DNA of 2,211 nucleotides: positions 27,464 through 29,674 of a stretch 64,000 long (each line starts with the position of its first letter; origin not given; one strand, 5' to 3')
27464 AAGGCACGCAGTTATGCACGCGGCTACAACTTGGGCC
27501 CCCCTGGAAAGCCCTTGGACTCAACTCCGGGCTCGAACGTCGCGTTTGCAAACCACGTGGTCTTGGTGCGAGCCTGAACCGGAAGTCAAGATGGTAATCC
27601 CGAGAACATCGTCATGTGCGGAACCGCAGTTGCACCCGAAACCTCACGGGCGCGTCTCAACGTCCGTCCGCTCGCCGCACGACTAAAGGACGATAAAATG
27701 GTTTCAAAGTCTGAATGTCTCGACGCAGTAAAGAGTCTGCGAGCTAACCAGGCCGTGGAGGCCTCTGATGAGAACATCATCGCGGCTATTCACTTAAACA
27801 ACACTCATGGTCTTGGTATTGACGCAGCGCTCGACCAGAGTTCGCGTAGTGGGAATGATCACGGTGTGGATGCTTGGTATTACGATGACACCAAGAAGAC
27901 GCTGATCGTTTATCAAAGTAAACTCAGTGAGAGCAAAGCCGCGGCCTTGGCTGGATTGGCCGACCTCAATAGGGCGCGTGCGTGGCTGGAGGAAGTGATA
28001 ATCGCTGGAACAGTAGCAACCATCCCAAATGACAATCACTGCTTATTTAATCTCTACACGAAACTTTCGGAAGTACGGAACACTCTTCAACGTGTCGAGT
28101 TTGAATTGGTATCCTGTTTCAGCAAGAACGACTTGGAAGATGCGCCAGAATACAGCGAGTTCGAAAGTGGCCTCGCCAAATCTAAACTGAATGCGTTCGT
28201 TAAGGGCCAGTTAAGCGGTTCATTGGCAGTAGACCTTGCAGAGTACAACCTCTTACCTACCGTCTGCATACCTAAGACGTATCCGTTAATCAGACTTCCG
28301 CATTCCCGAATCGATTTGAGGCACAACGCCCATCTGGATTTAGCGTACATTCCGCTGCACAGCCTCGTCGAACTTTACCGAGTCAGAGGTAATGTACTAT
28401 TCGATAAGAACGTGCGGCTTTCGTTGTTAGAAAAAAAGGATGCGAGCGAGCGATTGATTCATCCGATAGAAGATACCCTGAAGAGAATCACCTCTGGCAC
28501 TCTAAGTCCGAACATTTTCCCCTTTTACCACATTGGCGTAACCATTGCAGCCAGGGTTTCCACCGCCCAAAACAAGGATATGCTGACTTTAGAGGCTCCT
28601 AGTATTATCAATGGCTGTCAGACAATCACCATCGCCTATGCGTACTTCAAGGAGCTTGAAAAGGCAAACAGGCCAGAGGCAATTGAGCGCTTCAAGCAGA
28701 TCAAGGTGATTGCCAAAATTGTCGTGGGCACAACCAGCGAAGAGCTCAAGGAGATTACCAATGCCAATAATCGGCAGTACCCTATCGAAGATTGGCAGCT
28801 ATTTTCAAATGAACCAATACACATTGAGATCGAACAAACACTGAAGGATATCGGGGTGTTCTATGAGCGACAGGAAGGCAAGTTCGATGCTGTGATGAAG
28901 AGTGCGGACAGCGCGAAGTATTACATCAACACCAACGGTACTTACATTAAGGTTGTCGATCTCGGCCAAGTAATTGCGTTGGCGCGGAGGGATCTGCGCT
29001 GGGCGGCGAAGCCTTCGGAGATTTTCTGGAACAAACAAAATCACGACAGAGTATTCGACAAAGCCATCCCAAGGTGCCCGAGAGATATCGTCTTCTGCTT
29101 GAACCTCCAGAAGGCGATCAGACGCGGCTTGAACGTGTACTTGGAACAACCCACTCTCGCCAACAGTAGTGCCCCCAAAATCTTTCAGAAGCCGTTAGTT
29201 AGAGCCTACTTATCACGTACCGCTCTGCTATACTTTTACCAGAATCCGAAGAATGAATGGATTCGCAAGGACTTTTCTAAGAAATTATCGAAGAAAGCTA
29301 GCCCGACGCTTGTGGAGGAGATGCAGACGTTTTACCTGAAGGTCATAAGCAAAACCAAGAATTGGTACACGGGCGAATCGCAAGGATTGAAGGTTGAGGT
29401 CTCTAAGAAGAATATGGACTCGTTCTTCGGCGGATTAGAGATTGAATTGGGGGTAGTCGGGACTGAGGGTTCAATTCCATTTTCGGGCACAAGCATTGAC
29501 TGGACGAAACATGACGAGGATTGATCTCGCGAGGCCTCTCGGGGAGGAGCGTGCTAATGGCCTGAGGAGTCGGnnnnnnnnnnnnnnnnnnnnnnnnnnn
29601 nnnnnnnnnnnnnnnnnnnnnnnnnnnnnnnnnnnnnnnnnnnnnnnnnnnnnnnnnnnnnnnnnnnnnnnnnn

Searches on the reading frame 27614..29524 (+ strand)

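Call 3: search_protein_families(library=pfam, proteins=[window:27614-29524:+], max_evalue=0.01)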
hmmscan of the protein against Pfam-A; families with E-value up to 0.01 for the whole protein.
window:27614-29524:+ (636 aa): 1 family
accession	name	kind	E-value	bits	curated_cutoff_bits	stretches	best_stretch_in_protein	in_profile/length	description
PF10592.14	AIPR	-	2e-24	87.2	25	1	263-476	1-205/308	AIPR protein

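Call 4: search_protein_families(library=padloc, proteins=[window:27614-29524:+], max_evalue=0.01)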
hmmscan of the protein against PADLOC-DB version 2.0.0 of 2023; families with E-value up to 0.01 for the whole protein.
window:27614-29524:+ (636 aa): 2 families
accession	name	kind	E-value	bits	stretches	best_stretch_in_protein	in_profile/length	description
PDLC02357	AbiU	-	1e-22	79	1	302-428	274-386/537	AbiU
PDLC00150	HamA1|HamA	-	0.0074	13.7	0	77-187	138-257/310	DUF1837 domain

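Call 5: search_protein_families(library=ncbifam, proteins=[window:27614-29524:+], max_evalue=0.01)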
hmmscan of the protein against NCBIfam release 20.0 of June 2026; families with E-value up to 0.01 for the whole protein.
window:27614-29524:+ (636 aa): 1 family
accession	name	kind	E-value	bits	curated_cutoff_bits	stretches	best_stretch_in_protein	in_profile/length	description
NF041935.1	MzaE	equivalog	2.3e-06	26.5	1050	1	243-425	224-407/593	MZA anti-phage system associated AIPR family protein MzaE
